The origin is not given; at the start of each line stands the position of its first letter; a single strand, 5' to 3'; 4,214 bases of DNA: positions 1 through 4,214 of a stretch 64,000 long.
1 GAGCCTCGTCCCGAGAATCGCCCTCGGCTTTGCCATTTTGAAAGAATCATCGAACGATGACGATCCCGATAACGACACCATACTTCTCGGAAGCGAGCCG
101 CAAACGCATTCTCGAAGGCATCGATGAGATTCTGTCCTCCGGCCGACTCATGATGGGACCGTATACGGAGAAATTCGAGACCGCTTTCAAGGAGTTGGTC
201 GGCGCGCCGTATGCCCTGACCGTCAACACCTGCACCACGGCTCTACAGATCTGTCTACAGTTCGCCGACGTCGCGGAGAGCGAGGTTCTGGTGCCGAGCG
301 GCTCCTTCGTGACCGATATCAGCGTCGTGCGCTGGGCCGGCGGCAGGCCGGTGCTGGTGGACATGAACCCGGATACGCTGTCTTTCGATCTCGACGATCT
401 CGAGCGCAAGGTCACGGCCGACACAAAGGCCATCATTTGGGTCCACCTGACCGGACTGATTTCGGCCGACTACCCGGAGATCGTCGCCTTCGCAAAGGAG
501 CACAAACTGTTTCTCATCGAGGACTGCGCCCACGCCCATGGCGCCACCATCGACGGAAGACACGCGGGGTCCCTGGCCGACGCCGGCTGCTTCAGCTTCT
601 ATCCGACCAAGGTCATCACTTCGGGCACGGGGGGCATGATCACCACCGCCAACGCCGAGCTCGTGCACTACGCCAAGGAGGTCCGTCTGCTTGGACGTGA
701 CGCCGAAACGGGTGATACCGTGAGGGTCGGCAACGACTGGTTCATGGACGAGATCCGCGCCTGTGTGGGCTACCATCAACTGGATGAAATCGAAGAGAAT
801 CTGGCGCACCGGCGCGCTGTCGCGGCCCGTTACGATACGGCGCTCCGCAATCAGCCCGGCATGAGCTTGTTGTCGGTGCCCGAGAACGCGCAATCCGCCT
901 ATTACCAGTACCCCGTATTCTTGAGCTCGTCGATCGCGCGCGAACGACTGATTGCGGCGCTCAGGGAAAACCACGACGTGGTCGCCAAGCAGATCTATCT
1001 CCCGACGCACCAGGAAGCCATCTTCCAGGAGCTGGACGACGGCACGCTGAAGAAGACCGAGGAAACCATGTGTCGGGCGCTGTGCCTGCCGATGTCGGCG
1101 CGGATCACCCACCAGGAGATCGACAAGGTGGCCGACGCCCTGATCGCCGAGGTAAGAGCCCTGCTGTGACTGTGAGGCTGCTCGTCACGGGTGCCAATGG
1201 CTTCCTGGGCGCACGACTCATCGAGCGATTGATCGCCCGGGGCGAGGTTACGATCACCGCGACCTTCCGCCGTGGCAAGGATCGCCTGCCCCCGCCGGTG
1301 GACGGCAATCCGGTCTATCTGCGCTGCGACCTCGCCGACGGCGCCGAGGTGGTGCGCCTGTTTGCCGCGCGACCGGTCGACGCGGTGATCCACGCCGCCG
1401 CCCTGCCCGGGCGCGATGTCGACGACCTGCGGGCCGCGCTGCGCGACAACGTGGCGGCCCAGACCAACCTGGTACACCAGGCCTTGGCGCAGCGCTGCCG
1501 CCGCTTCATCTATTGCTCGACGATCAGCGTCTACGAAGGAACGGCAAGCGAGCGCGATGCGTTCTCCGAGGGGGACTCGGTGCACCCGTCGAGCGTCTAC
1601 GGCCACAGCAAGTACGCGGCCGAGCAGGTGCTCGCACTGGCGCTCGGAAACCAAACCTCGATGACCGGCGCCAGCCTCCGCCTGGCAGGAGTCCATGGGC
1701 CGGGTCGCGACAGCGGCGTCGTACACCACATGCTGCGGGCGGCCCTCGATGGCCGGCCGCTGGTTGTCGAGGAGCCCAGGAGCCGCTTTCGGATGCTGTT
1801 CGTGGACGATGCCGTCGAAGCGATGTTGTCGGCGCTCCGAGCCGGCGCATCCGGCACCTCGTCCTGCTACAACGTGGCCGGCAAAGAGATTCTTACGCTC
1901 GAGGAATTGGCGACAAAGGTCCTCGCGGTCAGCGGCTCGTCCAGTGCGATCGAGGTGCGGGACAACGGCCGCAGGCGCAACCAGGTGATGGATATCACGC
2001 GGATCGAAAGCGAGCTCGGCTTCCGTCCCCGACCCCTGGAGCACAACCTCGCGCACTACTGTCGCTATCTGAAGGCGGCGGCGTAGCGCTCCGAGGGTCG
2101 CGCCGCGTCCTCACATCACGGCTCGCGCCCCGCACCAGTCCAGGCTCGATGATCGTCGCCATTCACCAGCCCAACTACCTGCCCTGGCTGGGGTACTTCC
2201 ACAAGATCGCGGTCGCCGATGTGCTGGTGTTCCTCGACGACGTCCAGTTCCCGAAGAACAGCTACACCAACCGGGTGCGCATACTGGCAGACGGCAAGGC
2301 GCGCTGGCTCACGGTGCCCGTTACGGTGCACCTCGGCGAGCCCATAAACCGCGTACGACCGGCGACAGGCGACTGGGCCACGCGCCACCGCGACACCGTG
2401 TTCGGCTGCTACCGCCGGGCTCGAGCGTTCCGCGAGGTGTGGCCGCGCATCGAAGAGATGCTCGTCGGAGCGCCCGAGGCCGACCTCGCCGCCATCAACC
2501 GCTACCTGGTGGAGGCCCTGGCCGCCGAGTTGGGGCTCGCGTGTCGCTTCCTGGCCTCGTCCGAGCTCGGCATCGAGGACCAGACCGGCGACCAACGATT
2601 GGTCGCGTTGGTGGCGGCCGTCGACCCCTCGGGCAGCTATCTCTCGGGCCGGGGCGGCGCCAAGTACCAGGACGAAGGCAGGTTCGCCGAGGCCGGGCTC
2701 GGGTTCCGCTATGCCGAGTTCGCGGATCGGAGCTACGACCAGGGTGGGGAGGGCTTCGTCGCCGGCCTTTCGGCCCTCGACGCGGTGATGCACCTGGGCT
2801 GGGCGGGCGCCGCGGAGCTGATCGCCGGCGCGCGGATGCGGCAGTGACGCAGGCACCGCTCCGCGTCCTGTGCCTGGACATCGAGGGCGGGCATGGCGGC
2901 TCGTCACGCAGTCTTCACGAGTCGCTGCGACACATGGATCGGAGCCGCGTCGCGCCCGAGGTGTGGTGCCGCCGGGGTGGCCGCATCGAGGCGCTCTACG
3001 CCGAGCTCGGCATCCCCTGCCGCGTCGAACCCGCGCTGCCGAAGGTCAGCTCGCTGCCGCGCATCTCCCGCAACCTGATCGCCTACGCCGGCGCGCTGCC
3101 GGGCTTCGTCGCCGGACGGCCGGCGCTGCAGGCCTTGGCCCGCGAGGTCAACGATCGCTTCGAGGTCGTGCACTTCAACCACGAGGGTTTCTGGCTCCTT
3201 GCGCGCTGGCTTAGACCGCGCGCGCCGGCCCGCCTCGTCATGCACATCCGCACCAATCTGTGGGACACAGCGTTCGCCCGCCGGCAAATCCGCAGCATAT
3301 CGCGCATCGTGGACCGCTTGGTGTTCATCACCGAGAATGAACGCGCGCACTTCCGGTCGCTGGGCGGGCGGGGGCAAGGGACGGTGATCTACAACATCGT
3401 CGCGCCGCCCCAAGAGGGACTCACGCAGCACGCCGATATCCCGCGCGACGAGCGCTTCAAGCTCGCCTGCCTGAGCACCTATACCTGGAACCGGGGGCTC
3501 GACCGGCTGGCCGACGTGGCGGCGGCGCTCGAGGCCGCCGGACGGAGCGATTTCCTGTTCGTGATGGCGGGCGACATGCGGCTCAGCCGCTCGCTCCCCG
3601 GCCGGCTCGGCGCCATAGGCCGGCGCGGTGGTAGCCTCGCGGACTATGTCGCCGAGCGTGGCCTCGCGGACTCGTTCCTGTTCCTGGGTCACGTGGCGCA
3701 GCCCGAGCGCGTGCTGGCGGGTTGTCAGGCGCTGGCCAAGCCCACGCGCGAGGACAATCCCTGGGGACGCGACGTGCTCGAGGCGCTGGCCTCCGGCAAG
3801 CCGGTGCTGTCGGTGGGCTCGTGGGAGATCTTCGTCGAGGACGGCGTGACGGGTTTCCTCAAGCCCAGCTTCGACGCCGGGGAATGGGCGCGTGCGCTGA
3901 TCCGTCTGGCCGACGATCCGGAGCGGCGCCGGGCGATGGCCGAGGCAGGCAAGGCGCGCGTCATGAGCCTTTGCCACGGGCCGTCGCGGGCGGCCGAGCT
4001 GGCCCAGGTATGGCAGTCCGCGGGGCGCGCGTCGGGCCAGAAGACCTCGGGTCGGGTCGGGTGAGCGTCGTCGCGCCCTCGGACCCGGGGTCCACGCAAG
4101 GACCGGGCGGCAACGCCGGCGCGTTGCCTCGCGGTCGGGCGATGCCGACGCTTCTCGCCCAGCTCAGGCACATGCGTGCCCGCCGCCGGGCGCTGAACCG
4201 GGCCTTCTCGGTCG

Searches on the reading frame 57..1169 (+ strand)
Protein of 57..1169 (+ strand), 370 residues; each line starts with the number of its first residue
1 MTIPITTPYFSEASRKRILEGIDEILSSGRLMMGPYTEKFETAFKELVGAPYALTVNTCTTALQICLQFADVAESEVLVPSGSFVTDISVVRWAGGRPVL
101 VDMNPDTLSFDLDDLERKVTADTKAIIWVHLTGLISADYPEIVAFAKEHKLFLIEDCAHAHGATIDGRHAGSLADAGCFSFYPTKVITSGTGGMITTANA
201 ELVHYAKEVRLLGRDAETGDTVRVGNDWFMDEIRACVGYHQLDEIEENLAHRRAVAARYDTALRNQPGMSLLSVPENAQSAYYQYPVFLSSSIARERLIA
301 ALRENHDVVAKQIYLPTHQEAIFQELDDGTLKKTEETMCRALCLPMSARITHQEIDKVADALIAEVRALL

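Call 15: search_protein_families(library=pfam, proteins=[window:57-1169:+], max_evalue=0.001)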
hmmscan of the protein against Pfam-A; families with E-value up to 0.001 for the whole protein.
window:57-1169:+ (370 aa): 2 families
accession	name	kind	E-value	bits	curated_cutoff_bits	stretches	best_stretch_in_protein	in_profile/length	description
PF01041.23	DegT_DnrJ_EryC1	-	2.7e-95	320.1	19.8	1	15-362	4-359/360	DegT/DnrJ/EryC1/StrS aminotransferase family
PF00155.27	Aminotran_1_2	-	2.8e-08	33.8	19.7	1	33-165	38-194/361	Aminotransferase class I and II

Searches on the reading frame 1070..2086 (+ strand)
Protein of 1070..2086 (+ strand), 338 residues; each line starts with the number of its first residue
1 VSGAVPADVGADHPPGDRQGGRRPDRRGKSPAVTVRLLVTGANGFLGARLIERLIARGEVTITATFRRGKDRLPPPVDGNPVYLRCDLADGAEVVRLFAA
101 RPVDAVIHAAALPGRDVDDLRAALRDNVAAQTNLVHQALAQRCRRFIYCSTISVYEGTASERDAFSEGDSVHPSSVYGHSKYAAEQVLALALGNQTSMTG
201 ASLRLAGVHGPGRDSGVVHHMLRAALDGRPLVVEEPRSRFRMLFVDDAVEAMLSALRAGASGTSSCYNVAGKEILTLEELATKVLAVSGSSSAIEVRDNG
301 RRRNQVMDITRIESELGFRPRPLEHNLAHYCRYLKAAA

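Call 15: search_protein_families(library=pfam, proteins=[window:1070-2086:+], max_evalue=0.001)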
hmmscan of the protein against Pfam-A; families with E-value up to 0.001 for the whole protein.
window:1070-2086:+ (338 aa): 8 families
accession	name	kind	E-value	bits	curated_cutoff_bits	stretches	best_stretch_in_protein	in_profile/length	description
PF01370.27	Epimerase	-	1.4e-37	129.9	20.9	1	38-270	2-240/240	NAD dependent epimerase/dehydratase family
PF04321.23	RmlD_sub_bind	-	4.1e-25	88.9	27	1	36-331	2-282/287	RmlD substrate binding domain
PF16363.11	GDP_Man_Dehyd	-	8.1e-19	68.7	27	1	38-320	1-321/332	GDP-mannose 4,6 dehydratase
PF01073.25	3Beta_HSD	-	4.5e-16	59.2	22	1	38-219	1-192/280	3-beta hydroxysteroid dehydrogenase/isomerase family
PF07993.18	NAD_binding_4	-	1.2e-12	48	20.1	1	100-192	86-192/258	Male sterility protein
PF02719.21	Polysacc_synt_2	-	2.5e-11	43.7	20.2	1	38-302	2-264/293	Polysaccharide biosynthesis protein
PF13460.12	NAD_binding_10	-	1e-10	42.2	27.2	1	41-188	1-131/184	NAD(P)H-binding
PF08659.16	KR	-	1.3e-05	25.6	22.6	1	38-159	4-144/180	KR domain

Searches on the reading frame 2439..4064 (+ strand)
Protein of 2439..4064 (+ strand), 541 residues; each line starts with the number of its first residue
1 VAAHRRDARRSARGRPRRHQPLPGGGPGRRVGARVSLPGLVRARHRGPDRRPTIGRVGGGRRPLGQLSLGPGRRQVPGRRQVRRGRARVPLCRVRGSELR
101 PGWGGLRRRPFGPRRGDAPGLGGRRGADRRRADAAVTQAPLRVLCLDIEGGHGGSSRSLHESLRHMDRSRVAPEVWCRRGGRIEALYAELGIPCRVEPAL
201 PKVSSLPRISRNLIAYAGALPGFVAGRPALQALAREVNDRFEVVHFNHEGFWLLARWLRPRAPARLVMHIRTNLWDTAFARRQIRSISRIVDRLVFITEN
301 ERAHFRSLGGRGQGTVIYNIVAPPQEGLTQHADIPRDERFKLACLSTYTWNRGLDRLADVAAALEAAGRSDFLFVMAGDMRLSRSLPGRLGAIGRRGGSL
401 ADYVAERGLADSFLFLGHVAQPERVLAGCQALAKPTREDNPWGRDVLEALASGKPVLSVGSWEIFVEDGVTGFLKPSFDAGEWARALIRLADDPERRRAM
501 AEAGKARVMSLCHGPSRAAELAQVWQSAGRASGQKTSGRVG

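Call 15: search_protein_families(library=pfam, proteins=[window:2439-4064:+], max_evalue=0.001)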
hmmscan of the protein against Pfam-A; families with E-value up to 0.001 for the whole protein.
window:2439-4064:+ (541 aa): 5 families
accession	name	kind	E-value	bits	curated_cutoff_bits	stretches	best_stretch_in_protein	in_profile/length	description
PF00534.26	Glycos_transf_1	-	6.4e-16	58.8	26.4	1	337-506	13-171/172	Glycosyl transferases group 1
PF13692.12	Glyco_trans_1_4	-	1.1e-13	52.1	27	1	341-493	3-142/142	Glycosyl transferases group 1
PF13439.12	Glyco_transf_4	-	1.5e-09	38.5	28.5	1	153-321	2-166/170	Glycosyltransferase Family 4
PF13579.12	Glyco_trans_4_4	-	1.7e-08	35.4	29.7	1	153-319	1-157/158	Glycosyl transferase 4-like domain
PF13524.12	Glyco_trans_1_2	-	0.00063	20.1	25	0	446-521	67-142/144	Glycosyl transferase-like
